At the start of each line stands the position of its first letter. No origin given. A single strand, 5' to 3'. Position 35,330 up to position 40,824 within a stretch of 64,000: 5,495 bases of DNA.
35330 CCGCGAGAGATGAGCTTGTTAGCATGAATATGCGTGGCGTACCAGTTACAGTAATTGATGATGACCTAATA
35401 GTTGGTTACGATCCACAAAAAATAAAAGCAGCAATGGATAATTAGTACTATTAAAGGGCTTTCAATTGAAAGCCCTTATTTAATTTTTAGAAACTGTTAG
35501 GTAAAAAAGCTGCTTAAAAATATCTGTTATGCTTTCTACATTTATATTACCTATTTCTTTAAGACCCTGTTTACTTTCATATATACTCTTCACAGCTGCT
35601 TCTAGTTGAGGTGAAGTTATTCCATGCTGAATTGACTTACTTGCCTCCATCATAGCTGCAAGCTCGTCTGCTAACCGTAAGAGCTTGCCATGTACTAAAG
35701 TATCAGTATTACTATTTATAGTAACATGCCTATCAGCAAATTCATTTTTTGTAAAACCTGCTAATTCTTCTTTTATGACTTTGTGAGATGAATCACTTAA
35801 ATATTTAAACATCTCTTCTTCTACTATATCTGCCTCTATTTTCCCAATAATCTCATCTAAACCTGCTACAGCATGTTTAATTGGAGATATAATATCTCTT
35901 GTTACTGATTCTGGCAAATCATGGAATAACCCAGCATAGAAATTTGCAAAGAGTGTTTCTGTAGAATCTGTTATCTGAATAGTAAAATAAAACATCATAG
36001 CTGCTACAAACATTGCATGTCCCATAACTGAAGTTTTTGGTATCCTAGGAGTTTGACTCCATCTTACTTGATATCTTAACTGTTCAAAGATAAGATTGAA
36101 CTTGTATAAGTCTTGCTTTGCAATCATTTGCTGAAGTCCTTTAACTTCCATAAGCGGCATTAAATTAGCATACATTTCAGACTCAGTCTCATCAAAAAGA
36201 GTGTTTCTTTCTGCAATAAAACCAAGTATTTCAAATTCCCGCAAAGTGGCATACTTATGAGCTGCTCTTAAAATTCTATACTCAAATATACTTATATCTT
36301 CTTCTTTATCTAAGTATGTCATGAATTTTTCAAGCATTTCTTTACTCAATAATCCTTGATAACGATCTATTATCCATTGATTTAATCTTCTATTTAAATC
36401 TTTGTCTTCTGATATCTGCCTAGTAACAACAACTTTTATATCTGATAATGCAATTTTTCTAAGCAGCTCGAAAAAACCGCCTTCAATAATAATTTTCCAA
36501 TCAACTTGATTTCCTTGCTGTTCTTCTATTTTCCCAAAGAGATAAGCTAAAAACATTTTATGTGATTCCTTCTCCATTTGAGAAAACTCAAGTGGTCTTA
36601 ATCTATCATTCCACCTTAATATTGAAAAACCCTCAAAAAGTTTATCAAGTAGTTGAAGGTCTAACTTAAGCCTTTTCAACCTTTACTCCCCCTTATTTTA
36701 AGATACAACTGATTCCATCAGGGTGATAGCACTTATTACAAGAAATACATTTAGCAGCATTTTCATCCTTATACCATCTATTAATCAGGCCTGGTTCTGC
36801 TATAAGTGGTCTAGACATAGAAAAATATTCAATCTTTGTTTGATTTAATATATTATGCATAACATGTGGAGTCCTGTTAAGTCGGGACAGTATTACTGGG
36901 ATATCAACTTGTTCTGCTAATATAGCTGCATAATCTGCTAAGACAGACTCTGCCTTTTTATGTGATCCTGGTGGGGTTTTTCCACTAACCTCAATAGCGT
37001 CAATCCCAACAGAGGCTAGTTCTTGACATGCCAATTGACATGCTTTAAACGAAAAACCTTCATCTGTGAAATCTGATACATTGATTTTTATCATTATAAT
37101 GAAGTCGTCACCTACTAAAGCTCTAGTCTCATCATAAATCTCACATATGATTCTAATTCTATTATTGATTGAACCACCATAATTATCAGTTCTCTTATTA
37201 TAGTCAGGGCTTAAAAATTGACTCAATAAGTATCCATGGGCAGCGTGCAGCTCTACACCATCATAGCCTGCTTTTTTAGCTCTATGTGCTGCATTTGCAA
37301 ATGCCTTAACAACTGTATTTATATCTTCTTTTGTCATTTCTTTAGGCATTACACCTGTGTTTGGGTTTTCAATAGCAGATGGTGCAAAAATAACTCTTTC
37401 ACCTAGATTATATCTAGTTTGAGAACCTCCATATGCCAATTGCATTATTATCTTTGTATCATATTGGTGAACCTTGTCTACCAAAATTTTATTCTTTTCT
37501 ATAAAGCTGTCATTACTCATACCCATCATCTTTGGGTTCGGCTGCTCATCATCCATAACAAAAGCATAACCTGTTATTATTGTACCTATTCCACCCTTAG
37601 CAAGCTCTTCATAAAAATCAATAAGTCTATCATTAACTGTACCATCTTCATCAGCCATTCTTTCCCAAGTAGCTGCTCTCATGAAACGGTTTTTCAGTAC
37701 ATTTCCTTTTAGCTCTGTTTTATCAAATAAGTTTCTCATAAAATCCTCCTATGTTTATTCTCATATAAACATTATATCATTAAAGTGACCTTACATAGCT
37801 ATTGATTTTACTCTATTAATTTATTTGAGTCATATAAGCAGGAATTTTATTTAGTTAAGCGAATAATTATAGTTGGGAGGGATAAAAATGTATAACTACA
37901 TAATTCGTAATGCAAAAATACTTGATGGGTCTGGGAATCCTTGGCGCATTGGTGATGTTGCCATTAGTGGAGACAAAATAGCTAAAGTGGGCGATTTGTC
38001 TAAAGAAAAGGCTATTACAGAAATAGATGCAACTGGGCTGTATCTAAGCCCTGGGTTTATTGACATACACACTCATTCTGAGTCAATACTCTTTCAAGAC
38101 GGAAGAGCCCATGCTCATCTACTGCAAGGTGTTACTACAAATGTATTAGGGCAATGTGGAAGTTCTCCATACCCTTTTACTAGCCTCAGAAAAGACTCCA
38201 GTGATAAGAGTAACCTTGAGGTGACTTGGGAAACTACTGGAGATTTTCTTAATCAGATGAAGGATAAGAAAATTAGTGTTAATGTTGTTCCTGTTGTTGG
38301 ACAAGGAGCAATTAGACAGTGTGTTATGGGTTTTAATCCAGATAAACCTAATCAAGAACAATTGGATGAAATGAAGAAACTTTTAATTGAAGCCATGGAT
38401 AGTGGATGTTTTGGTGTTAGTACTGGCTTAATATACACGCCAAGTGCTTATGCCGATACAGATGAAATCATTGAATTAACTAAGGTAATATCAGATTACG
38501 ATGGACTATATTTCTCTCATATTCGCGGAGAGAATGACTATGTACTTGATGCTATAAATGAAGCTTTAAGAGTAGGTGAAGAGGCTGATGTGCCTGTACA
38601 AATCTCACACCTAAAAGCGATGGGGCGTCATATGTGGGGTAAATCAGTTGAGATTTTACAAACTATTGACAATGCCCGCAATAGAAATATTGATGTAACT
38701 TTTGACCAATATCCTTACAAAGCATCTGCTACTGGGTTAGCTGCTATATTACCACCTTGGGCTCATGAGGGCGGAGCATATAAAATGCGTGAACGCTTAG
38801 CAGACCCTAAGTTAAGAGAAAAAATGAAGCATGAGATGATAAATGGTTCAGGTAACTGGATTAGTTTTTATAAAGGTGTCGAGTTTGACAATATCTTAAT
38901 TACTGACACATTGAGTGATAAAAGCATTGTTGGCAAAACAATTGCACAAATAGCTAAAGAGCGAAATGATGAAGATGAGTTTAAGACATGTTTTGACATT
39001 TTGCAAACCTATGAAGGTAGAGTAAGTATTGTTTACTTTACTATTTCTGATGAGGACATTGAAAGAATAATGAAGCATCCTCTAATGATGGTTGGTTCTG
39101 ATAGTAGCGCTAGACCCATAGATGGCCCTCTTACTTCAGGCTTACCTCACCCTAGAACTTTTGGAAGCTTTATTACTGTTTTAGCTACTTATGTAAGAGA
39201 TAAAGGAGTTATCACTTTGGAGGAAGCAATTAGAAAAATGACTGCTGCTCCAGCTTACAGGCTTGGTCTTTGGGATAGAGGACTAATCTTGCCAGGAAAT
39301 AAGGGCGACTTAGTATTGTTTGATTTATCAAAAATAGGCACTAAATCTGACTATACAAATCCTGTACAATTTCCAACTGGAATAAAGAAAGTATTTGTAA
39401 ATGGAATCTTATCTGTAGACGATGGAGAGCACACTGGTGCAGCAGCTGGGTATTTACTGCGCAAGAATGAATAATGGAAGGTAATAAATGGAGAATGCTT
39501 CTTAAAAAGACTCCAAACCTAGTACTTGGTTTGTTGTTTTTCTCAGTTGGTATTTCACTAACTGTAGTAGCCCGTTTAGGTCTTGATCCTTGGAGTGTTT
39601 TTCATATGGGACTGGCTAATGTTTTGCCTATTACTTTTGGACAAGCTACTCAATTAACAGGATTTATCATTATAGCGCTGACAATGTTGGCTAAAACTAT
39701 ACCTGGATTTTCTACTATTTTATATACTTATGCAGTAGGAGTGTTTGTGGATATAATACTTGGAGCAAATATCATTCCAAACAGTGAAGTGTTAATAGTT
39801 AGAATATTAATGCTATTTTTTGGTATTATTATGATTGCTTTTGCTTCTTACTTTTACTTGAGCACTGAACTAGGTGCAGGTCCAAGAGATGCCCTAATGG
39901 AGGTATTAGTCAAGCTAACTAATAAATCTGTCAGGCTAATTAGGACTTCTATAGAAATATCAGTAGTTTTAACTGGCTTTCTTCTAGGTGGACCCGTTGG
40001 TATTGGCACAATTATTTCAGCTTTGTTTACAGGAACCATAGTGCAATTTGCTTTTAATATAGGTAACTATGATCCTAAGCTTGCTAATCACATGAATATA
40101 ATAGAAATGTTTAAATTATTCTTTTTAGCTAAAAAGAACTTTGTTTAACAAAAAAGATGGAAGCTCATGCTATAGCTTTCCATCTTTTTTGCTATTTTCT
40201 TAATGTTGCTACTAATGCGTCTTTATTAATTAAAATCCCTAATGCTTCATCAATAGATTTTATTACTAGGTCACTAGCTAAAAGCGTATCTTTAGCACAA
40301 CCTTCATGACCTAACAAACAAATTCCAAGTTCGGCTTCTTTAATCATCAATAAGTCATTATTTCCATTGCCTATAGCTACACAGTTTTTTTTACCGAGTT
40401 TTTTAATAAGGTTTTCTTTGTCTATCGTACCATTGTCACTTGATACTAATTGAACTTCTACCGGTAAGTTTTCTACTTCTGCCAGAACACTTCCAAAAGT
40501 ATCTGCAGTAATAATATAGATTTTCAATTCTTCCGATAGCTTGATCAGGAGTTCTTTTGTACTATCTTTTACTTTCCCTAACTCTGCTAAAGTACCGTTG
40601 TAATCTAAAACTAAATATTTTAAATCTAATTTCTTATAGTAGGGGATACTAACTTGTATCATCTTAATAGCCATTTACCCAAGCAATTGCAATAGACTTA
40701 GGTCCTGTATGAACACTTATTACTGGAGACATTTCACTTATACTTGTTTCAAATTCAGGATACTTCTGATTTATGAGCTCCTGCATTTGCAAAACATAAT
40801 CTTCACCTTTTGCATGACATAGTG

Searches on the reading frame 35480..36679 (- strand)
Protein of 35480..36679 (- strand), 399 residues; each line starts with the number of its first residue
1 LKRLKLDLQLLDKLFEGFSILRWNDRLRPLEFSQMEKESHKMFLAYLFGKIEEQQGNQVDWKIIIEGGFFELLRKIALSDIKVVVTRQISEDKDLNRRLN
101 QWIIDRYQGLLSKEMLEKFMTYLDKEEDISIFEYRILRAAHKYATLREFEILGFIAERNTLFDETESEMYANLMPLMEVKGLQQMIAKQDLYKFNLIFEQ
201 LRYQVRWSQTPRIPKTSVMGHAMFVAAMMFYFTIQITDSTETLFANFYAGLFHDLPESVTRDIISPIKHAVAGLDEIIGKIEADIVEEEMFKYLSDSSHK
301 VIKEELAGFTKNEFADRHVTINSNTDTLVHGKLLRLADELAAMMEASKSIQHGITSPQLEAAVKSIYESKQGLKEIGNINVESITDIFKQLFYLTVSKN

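Call 44: search_protein_families(library=pfam, max_evalue=0.00001, proteins=[window:35480-36679:-])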
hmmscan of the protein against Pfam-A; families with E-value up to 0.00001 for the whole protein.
window:35480-36679:- (399 aa): 2 families
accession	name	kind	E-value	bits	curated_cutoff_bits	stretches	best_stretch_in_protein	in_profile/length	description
PF12917.13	YfbR-like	-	2.7e-17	63.5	25.9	1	194-364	2-157/182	5'-deoxynucleotidase YfbR-like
PF13023.12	HD_3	-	2.8e-17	63.6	22.5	1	199-365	2-163/165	HD domain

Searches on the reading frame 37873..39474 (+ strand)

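Call 44: search_protein_families(library=pfam, max_evalue=0.00001, proteins=[window:37873-39474:+])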
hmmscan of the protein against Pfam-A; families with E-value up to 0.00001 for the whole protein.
window:37873-39474:+ (533 aa): 2 families
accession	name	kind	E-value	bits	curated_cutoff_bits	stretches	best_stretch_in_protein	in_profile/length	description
PF07969.17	Amidohydro_3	-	5.1e-19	69.5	29.7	2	396-502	359-453/472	Amidohydrolase family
PF01979.26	Amidohydro_1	-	5.7e-13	49.2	25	1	435-511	271-342/345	Amidohydrolase family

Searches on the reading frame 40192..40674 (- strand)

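Call 44: search_protein_families(library=pfam, max_evalue=0.00001, proteins=[window:40192-40674:-])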
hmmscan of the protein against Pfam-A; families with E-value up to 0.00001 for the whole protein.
window:40192-40674:- (160 aa): 1 family
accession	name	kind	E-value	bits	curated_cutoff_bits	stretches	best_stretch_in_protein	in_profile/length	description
PF08282.18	Hydrolase_3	-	6.3e-08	33.1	20.9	0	92-120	200-228/255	haloacid dehalogenase-like hydrolase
